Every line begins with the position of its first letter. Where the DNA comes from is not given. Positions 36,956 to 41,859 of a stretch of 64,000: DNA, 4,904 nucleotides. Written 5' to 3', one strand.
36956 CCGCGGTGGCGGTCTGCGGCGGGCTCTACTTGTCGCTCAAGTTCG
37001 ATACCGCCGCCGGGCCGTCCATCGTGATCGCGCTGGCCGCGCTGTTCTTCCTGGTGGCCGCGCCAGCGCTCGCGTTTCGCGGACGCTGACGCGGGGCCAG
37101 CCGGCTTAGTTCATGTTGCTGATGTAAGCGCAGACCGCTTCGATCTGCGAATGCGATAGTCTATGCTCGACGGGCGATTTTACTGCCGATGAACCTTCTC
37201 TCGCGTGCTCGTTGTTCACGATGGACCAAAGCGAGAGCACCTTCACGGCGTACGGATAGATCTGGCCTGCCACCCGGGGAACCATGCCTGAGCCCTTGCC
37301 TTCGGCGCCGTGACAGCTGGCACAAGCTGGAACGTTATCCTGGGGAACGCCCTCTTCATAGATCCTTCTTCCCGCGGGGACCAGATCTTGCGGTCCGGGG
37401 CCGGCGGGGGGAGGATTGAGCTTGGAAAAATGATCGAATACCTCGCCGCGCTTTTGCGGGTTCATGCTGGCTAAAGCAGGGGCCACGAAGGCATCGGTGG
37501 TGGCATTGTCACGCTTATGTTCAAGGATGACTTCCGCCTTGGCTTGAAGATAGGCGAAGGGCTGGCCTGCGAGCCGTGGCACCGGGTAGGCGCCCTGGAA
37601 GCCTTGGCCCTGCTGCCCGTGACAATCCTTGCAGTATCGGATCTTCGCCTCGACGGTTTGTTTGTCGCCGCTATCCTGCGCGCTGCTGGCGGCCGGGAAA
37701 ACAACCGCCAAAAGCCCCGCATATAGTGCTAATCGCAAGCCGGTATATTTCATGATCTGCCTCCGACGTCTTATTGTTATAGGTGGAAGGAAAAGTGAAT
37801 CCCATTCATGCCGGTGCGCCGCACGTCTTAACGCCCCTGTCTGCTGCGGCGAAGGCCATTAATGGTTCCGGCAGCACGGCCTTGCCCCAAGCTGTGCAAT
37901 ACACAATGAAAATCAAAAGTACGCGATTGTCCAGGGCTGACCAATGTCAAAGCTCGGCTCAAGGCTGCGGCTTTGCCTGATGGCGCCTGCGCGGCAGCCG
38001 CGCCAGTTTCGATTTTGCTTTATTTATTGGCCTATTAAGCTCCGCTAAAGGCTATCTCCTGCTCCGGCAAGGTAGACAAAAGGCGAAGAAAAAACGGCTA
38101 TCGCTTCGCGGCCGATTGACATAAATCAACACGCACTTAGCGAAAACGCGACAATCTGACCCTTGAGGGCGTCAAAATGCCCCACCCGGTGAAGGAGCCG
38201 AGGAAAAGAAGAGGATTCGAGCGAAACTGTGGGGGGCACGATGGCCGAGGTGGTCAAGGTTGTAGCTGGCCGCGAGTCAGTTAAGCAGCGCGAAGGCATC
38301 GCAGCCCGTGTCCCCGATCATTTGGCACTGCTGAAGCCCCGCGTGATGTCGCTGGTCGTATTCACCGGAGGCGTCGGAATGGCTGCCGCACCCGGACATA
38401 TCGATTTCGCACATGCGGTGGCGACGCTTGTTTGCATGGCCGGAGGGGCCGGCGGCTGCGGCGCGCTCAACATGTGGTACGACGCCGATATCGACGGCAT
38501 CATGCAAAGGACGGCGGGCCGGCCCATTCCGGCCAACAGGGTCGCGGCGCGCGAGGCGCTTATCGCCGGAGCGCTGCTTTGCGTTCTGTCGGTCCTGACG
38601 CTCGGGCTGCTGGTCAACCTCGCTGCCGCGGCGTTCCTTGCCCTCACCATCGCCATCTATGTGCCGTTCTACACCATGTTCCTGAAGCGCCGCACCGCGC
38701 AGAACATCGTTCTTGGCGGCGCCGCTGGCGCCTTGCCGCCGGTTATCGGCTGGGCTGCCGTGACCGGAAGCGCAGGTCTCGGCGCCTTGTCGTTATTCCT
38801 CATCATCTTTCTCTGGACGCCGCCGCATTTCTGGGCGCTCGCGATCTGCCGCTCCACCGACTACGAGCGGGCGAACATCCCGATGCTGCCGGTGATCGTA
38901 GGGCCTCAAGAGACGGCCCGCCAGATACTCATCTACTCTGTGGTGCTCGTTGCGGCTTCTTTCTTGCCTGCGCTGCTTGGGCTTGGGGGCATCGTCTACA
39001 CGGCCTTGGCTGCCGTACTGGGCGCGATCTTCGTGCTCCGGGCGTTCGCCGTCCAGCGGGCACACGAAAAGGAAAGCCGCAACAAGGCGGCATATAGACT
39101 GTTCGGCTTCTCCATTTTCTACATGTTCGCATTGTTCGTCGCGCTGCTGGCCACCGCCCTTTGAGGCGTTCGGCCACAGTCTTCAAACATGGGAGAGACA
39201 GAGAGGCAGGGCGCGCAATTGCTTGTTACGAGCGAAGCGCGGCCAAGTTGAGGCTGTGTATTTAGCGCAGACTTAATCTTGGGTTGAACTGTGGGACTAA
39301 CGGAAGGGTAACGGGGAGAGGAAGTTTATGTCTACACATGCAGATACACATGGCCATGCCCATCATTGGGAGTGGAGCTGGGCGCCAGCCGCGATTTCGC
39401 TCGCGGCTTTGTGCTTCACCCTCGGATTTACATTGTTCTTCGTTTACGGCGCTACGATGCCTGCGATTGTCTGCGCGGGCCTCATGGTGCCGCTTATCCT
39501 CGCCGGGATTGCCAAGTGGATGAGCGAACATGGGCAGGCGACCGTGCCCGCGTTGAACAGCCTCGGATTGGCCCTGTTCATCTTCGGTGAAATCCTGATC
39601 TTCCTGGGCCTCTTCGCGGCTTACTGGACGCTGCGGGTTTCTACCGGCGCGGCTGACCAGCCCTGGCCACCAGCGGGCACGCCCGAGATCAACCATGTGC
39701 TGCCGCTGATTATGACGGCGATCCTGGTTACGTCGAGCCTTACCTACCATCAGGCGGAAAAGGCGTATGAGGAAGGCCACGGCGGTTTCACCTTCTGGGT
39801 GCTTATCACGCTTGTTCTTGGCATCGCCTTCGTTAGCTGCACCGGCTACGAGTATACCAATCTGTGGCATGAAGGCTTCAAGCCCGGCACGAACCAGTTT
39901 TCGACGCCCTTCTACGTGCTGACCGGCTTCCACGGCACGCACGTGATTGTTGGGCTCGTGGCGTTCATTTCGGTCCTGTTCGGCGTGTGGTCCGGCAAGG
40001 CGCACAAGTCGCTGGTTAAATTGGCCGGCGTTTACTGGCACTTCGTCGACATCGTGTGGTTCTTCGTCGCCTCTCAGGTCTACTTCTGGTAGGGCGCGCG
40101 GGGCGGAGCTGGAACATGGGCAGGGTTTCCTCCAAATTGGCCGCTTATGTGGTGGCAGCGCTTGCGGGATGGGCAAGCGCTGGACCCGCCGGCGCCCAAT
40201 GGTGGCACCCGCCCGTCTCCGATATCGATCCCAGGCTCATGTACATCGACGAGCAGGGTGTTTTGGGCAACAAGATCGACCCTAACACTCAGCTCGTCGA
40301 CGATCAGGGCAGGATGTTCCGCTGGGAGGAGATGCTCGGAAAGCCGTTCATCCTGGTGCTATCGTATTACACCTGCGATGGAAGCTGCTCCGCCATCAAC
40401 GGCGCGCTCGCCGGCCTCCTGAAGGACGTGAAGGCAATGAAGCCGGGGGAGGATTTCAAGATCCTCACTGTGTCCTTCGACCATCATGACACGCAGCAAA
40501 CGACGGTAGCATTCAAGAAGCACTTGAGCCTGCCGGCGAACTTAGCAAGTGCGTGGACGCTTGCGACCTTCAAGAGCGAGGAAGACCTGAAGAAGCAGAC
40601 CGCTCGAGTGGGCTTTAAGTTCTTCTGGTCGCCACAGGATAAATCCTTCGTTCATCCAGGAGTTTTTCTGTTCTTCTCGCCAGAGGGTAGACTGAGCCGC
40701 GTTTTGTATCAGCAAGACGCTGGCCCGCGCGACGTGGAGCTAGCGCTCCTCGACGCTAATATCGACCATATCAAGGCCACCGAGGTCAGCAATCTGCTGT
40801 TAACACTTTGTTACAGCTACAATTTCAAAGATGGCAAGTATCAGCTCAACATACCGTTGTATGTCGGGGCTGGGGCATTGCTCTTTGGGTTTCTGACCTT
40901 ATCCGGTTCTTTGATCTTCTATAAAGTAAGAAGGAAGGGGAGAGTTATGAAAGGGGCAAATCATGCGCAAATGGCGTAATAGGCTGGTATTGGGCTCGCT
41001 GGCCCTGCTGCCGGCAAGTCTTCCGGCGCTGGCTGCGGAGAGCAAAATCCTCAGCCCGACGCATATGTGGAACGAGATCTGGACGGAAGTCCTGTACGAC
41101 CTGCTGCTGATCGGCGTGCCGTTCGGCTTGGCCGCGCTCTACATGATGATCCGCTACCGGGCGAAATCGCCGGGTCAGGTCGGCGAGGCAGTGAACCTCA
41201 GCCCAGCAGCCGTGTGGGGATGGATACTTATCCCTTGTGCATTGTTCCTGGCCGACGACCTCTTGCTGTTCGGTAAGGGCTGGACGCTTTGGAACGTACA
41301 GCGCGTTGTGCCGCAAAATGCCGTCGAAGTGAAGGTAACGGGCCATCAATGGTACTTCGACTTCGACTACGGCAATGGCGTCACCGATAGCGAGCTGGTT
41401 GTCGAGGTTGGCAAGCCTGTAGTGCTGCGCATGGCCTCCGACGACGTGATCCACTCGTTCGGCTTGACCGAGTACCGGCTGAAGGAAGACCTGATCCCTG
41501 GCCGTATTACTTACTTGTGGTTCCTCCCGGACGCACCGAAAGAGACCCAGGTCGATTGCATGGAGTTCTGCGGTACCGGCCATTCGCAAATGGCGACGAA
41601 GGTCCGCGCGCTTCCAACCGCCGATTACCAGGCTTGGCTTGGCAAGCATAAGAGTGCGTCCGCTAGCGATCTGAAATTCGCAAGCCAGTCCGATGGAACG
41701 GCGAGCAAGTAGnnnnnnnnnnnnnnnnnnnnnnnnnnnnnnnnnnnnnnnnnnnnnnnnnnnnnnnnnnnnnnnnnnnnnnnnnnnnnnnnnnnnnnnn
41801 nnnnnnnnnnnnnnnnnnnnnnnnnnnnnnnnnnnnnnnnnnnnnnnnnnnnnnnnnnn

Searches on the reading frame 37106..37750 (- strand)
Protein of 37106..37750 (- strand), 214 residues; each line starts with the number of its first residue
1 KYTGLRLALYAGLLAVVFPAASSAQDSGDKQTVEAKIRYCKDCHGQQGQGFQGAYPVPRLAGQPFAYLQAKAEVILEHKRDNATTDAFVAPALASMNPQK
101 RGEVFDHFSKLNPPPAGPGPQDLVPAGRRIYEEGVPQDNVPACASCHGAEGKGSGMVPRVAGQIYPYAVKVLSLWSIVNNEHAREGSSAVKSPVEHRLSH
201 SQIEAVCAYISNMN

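Call 49: search_protein_families(library=pfam, proteins=[window:37106-37750:-], max_evalue=0.01)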
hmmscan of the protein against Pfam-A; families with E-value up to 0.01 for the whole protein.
window:37106-37750:- (214 aa): 4 families
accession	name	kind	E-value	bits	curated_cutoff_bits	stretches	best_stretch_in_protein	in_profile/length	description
PF00034.26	Cytochrom_C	-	2.9e-13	51.4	21.3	2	127-213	4-89/90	Cytochrome c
PF13442.11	Cytochrome_CBB3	-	2.4e-08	34.6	27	1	126-210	5-68/68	Cytochrome C oxidase, cbb3-type, subunit III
PF09086.16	DUF1924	-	0.00015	22.5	22.5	1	126-171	10-57/96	Domain of unknown function (DUF1924)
PF21342.2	SoxA-TsdA_cyt-c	-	0.0081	16.6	27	0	36-56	13-33/88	SoxA/TsdA, cytochrome c domain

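Call 50: search_protein_families(library=ncbifam, proteins=[window:37106-37750:-], max_evalue=0.01)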
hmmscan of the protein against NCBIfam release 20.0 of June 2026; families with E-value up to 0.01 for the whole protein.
window:37106-37750:- (214 aa): 7 families
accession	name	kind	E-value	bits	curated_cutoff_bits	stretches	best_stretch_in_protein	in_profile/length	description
TIGR00782.1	ccoP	equivalog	5e-10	39.2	179.95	1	38-212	116-280/285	cytochrome-c oxidase, cbb3-type subunit III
NF050122.1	bc1_QcrC_actin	exception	3.9e-05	23.1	200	0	7-62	15-71/253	cytochrome bc1 complex diheme cytochrome c subunit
NF049874.1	PdsA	exception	0.0014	18.5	330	0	32-72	20-58/198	periplasmic diheme shuttle PdsA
NF041895.1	choice_anch_V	domain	0.0018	18.4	42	0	133-154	17-38/150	choice-of-anchor V domain-containing protein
TIGR03874.1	4cys_cytochr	equivalog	0.0048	16.7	161.75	0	142-163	43-64/143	c-type cytochrome, methanol metabolism-related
NF045773.1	cytochro_C550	exception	0.0061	16.5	125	0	142-162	59-78/118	cytochrome c550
NF052248.1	SorU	equivalog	0.0067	16.6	100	0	137-210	7-72/72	SorU family sulfite dehydrogenase c-type cytochrome subunit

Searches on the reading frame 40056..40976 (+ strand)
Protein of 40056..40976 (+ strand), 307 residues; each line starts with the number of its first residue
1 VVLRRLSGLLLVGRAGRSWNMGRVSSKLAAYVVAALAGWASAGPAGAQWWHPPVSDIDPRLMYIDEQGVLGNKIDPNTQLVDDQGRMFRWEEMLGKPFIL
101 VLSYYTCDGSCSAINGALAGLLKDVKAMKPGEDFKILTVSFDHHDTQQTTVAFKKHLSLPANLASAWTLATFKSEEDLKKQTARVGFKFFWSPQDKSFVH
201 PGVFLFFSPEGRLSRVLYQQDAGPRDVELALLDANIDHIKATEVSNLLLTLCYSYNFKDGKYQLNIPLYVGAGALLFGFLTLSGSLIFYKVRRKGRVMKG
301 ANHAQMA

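Call 4: search_protein_families(library=pfam, proteins=[window:40056-40976:+], max_evalue=0.01)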
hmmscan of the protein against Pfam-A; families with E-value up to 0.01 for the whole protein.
window:40056-40976:+ (307 aa): 1 family
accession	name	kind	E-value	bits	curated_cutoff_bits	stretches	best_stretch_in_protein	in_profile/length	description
PF02630.20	SCO1-SenC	-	5.9e-05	23.5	22.8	1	79-150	5-75/134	SCO1/SenC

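Call 5: search_protein_families(library=ncbifam, proteins=[window:40056-40976:+], max_evalue=0.01)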
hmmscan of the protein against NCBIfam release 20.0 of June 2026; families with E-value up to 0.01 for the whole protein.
window:40056-40976:+ (307 aa): 0 families

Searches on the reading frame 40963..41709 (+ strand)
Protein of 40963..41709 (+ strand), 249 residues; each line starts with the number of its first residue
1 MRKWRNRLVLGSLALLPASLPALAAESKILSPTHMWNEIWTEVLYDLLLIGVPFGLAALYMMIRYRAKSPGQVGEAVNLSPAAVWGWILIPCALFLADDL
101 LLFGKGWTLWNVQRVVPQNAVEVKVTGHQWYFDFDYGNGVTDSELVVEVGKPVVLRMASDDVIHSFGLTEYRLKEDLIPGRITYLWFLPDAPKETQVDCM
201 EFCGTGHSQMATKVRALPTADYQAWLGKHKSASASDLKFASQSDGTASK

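Call 4: search_protein_families(library=pfam, proteins=[window:40963-41709:+], max_evalue=0.01)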
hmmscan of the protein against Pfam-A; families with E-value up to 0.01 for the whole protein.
window:40963-41709:+ (249 aa): 1 family
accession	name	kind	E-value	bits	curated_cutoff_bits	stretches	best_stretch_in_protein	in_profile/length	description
PF00116.26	COX2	-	1e-14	54.9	22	1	141-215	44-118/120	Cytochrome C oxidase subunit II, periplasmic domain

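Call 5: search_protein_families(library=ncbifam, proteins=[window:40963-41709:+], max_evalue=0.01)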
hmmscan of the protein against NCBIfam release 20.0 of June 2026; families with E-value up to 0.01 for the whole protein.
window:40963-41709:+ (249 aa): 7 families
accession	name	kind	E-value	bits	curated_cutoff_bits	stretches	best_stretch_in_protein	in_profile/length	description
TIGR02866.1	CoxB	equivalog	2.8e-38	131.5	147.7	1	48-226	21-201/202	cytochrome c oxidase subunit II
NF050117.1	aa3_CtaC_Actin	exception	4e-22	78.6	250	1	26-226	27-242/244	aa3-type cytochrome oxidase subunit II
TIGR01433.1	CyoA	equivalog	2e-08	33.9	266.2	1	47-228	39-224/226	ubiquinol oxidase subunit II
NF007816.0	PRK10525.1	equivalog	0.00011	21.5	511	1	119-234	125-243/318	cytochrome o ubiquinol oxidase subunit II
TIGR04246.1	nitrous_NosZ_Gp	equivalog_domain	0.00079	17.8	625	1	159-214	519-574/578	Sec-dependent nitrous-oxide reductase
NF041074.2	quin_ox_SoxA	equivalog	0.00088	19.2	110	1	144-212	78-149/154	proton pump complex quinol oxidase subunit SoxA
TIGR01432.1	QOXA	equivalog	0.0013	18.1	240.95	1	42-228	36-225/227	cytochrome aa3 quinol oxidase subunit II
